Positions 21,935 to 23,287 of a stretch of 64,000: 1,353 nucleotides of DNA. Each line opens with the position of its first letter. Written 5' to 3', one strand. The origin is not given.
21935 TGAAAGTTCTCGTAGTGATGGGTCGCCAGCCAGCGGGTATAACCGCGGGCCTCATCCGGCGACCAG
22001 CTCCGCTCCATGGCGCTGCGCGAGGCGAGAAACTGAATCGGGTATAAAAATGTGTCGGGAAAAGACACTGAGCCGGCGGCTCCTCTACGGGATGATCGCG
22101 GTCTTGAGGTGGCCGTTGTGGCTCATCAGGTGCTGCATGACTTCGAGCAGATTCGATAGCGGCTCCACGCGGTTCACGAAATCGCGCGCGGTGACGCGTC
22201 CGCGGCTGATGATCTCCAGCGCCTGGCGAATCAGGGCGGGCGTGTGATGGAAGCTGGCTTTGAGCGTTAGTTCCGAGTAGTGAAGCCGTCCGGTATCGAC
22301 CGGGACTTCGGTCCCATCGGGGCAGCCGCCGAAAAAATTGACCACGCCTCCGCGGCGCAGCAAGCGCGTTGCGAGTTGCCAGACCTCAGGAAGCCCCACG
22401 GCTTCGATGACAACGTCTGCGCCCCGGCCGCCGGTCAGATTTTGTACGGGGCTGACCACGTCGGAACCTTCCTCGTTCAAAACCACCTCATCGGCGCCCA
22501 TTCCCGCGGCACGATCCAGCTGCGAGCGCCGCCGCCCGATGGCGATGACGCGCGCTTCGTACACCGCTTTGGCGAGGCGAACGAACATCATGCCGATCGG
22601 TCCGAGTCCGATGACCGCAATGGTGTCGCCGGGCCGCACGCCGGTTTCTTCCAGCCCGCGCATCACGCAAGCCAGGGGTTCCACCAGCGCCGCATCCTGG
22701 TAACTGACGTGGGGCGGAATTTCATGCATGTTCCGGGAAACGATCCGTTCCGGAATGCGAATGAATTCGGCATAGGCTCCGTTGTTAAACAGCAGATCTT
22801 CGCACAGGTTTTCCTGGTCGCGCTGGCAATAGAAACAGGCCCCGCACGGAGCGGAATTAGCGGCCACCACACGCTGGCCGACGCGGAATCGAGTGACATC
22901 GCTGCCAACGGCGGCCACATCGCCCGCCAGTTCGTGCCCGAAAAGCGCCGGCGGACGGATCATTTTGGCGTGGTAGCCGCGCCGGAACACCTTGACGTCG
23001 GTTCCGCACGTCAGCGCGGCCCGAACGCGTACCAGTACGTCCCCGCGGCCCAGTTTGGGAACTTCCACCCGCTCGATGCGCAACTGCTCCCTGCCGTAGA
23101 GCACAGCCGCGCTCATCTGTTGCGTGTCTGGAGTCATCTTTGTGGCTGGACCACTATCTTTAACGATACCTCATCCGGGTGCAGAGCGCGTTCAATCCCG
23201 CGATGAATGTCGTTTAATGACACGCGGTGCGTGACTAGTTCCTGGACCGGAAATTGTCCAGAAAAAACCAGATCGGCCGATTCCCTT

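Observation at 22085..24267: Two Zn-dependent MDR dehydrogenases wedged between hpnG and hpnC: candidates for the unassigned ribosylhopane-to-bacteriohopanetetrol reductase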

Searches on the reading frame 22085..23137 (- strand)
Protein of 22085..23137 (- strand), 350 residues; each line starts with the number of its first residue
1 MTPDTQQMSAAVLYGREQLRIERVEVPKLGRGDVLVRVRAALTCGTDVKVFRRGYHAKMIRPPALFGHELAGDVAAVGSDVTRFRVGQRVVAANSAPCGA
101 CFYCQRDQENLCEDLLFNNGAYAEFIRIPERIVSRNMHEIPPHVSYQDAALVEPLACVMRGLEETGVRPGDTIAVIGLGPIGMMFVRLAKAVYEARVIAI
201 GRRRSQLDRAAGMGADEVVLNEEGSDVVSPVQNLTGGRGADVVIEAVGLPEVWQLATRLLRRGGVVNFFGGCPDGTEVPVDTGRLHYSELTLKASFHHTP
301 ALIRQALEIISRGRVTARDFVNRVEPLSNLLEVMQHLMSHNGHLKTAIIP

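Call 6: search_protein_families(library=pfam, proteins=[window:22085-23137:-])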
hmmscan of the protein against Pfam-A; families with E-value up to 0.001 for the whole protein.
window:22085-23137:- (350 aa): 4 families
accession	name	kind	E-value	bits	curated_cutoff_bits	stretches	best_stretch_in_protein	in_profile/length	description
PF08240.17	ADH_N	-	1.8e-26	92.8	23.5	1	30-133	1-99/104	Alcohol dehydrogenase GroES-like domain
PF00107.32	ADH_zinc_N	-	2.5e-25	89.3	31.8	1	180-311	1-128/129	Zinc-binding dehydrogenase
PF16912.11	Glu_dehyd_C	-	2.2e-07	31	34.9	1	150-287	5-146/211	Glucose dehydrogenase C-terminus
PF13602.12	ADH_zinc_N_2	-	6.4e-07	30.8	27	1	213-339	1-125/134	Zinc-binding dehydrogenase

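Call 7: search_protein_families(library=ncbifam, proteins=[window:22085-23137:-])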
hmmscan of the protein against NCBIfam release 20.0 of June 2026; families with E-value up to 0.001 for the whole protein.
window:22085-23137:- (350 aa): 23 families
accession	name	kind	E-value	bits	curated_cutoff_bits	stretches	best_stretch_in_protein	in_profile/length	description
NF041097.1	keto_inos_dh_IolM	equivalog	1.4e-52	178.7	450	1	6-340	27-380/389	scyllo-inosose 3-dehydrogenase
TIGR00692.1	tdh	equivalog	5.1e-46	157.3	458.35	1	20-274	12-265/340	L-threonine 3-dehydrogenase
NF003808.0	PRK05396.1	equivalog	7.9e-45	153.2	380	1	18-292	12-283/341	L-threonine 3-dehydrogenase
NF007489.0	PRK10083.1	equivalog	4.1e-38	131.2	376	1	11-321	4-307/339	Zn-dependent oxidoreductase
NF010344.0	PRK13771.1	subfamily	6.5e-38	130.5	349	1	8-342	1-327/334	putative alcohol dehydrogenase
TIGR03451.1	mycoS_dep_FDH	equivalog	5.4e-37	127.4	512.9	2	162-270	169-276/358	S-(hydroxymethyl)mycothiol dehydrogenase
NF041172.1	AcrlCoa_red_Thmprot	equivalog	4.6e-33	114.6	500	1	8-317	1-303/334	acryloyl-CoA reductase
NF006940.0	PRK09422.1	equivalog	4e-31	108.2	344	1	8-336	1-324/338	alcohol dehydrogenase AdhP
NF007375.0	PRK09880.1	equivalog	1.6e-30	106.1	469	1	7-335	4-328/344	L-idonate 5-dehydrogenase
TIGR03366.1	HpnZ_proposed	hypoth_equivalog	1.3e-29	103.5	328.1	1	27-313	1-296/315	putative phosphonate catabolism associated alcohol dehydrogenase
TIGR03989.1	Rxyl_3153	subfamily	4.1e-29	102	440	2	9-113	3-106/370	NDMA-dependent alcohol dehydrogenase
NF047908.1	AldhRedAhr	equivalog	8.9e-28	97.1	470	1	15-341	12-326/335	NADPH-dependent aldehyde reductase Ahr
TIGR02818.1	adh_III_F_hyde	equivalog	1.6e-24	86.7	543.95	2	10-115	4-108/368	S-(hydroxymethyl)glutathione dehydrogenase/class III alcohol dehydrogenase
NF007642.0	PRK10309.1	equivalog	3e-24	85.9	550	1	9-258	2-248/347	galactitol-1-phosphate 5-dehydrogenase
TIGR02824.1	quinone_pig3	subfamily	1.5e-23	83.3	296.8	1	15-285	11-252/325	putative NAD(P)H quinone oxidoreductase, PIG3 family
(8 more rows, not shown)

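Call 14: find_homologous_proteins(query=window:22088-23137:-, max_evalue=1e-30)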
Query window:22088-23137:- (350 aa): 8000 proteins with E <= 1e-30 among 8000 candidates; the best 120 are listed.
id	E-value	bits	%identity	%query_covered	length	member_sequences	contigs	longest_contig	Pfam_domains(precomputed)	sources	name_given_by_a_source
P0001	8.5e-231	783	100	100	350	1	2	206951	PF00107.33,PF16912.12,PF13602.13,PF08240.18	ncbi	-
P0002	2.5e-225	765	97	100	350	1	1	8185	PF00107.33,PF16912.12,PF13602.13,PF08240.18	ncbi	-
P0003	3.0e-218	742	94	100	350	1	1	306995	PF00107.33,PF16912.12,PF13602.13,PF08240.18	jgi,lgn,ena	-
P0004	8.6e-216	734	93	100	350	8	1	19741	PF00107.33,PF16912.12,PF13602.13,PF08240.18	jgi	-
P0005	3.5e-214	728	92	100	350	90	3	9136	PF00107.33,PF16912.12,PF13602.13,PF08240.18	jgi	jgi:L-iditol 2-dehydrogenase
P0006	4.0e-214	728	91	100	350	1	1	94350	PF00107.33,PF16912.12,PF13602.13,PF08240.18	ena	-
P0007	4.7e-214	728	92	100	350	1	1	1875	PF00107.33,PF16912.12,PF13602.13,PF08240.18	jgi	jgi:L-iditol 2-dehydrogenase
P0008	1.1e-213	727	91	100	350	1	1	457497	PF00107.33,PF16912.12,PF13602.13,PF08240.18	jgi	jgi:L-iditol 2-dehydrogenase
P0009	5.2e-213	724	92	100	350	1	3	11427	PF00107.33,PF16912.12,PF13602.13,PF08240.18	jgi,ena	-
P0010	5.2e-213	724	91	100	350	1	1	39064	PF00107.33,PF16912.12,PF13602.13,PF08240.18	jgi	-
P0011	5.6e-213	724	94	99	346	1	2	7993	PF00107.33,PF16912.12,PF13602.13,PF08240.18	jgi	jgi:L-iditol 2-dehydrogenase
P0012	7.4e-213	724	91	100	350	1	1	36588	PF00107.33,PF16912.12,PF13602.13,PF08240.18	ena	-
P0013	1.2e-212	723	91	100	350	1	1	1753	PF00107.33,PF16912.12,PF13602.13,PF08240.18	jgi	-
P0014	1.6e-212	723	91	100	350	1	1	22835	PF00107.33,PF16912.12,PF13602.13,PF08240.18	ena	-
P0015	1.8e-212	723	91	100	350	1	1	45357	PF00107.33,PF16912.12,PF13602.13,PF08240.18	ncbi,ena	-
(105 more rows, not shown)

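Call 17: search_solved_structures(query=window:22088-23137:-, max_evalue=1e-20)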
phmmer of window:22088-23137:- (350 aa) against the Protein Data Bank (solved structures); distinct sequences matched with E-value up to 1e-20: 76 (the best 60 are shown).
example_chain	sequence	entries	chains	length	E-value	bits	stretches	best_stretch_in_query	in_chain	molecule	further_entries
4cpd_A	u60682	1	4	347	4.3e-42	147.6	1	9-328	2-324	ALCOHOL DEHYDROGENASE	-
4ej6_A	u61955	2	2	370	4.4e-40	141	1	9-350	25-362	Putative zinc-binding dehydrogenase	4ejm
1e3j_A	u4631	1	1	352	1.1e-36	129.8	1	10-328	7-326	NADP(H)-DEPENDENT KETOSE REDUCTASE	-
2d8a_A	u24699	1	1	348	2.2e-36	128.9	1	17-282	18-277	Probable L-threonine 3-dehydrogenase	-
2dfv_A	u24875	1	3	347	2.2e-36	128.9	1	17-282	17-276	Probable L-threonine 3-dehydrogenase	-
1rjw_A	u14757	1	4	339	3.6e-35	124.9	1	10-339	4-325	Alcohol dehydrogenase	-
3pii_A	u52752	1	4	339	6.5e-35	124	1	10-339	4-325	Alcohol dehydrogenase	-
5vm2_A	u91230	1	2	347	1.2e-33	119.9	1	9-334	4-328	Alcohol dehydrogenase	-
1llu_A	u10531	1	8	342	2.2e-33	119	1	6-335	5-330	Alcohol Dehydrogenase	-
3gfb_A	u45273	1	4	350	3e-33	118.6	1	14-283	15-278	L-threonine 3-dehydrogenase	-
5kia_A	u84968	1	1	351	6e-32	114.3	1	17-294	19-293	L-threonine 3-dehydrogenase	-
6z42_A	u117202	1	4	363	6.3e-32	114.2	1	4-334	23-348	Alcohol dehydrogenase, zinc-containing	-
3qe3_A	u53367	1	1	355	1.8e-31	112.7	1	10-335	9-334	Sorbitol dehydrogenase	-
4z6k_A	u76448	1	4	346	1.8e-31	112.7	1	8-337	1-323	Alcohol dehydrogenase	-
5k1s_A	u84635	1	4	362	1.8e-31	112.7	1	17-331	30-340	Oxidoreductase, zinc-binding dehydrogenase family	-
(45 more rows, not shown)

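Call 73: search_solved_structures(query=window:22088-23137:-, max_evalue=1e-34, show_alignments=4)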
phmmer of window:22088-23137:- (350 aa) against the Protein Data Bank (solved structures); distinct sequences matched with E-value up to 1e-34: 7.
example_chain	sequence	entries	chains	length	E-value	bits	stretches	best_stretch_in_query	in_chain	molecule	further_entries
4cpd_A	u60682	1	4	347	4.3e-42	147.6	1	9-328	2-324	ALCOHOL DEHYDROGENASE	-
4ej6_A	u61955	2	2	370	4.4e-40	141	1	9-350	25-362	Putative zinc-binding dehydrogenase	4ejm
1e3j_A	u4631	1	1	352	1.1e-36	129.8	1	10-328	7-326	NADP(H)-DEPENDENT KETOSE REDUCTASE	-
2d8a_A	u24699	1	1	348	2.2e-36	128.9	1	17-282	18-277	Probable L-threonine 3-dehydrogenase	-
2dfv_A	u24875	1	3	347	2.2e-36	128.9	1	17-282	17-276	Probable L-threonine 3-dehydrogenase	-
1rjw_A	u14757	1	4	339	3.6e-35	124.9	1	10-339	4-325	Alcohol dehydrogenase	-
3pii_A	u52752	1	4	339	6.5e-35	124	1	10-339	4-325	Alcohol dehydrogenase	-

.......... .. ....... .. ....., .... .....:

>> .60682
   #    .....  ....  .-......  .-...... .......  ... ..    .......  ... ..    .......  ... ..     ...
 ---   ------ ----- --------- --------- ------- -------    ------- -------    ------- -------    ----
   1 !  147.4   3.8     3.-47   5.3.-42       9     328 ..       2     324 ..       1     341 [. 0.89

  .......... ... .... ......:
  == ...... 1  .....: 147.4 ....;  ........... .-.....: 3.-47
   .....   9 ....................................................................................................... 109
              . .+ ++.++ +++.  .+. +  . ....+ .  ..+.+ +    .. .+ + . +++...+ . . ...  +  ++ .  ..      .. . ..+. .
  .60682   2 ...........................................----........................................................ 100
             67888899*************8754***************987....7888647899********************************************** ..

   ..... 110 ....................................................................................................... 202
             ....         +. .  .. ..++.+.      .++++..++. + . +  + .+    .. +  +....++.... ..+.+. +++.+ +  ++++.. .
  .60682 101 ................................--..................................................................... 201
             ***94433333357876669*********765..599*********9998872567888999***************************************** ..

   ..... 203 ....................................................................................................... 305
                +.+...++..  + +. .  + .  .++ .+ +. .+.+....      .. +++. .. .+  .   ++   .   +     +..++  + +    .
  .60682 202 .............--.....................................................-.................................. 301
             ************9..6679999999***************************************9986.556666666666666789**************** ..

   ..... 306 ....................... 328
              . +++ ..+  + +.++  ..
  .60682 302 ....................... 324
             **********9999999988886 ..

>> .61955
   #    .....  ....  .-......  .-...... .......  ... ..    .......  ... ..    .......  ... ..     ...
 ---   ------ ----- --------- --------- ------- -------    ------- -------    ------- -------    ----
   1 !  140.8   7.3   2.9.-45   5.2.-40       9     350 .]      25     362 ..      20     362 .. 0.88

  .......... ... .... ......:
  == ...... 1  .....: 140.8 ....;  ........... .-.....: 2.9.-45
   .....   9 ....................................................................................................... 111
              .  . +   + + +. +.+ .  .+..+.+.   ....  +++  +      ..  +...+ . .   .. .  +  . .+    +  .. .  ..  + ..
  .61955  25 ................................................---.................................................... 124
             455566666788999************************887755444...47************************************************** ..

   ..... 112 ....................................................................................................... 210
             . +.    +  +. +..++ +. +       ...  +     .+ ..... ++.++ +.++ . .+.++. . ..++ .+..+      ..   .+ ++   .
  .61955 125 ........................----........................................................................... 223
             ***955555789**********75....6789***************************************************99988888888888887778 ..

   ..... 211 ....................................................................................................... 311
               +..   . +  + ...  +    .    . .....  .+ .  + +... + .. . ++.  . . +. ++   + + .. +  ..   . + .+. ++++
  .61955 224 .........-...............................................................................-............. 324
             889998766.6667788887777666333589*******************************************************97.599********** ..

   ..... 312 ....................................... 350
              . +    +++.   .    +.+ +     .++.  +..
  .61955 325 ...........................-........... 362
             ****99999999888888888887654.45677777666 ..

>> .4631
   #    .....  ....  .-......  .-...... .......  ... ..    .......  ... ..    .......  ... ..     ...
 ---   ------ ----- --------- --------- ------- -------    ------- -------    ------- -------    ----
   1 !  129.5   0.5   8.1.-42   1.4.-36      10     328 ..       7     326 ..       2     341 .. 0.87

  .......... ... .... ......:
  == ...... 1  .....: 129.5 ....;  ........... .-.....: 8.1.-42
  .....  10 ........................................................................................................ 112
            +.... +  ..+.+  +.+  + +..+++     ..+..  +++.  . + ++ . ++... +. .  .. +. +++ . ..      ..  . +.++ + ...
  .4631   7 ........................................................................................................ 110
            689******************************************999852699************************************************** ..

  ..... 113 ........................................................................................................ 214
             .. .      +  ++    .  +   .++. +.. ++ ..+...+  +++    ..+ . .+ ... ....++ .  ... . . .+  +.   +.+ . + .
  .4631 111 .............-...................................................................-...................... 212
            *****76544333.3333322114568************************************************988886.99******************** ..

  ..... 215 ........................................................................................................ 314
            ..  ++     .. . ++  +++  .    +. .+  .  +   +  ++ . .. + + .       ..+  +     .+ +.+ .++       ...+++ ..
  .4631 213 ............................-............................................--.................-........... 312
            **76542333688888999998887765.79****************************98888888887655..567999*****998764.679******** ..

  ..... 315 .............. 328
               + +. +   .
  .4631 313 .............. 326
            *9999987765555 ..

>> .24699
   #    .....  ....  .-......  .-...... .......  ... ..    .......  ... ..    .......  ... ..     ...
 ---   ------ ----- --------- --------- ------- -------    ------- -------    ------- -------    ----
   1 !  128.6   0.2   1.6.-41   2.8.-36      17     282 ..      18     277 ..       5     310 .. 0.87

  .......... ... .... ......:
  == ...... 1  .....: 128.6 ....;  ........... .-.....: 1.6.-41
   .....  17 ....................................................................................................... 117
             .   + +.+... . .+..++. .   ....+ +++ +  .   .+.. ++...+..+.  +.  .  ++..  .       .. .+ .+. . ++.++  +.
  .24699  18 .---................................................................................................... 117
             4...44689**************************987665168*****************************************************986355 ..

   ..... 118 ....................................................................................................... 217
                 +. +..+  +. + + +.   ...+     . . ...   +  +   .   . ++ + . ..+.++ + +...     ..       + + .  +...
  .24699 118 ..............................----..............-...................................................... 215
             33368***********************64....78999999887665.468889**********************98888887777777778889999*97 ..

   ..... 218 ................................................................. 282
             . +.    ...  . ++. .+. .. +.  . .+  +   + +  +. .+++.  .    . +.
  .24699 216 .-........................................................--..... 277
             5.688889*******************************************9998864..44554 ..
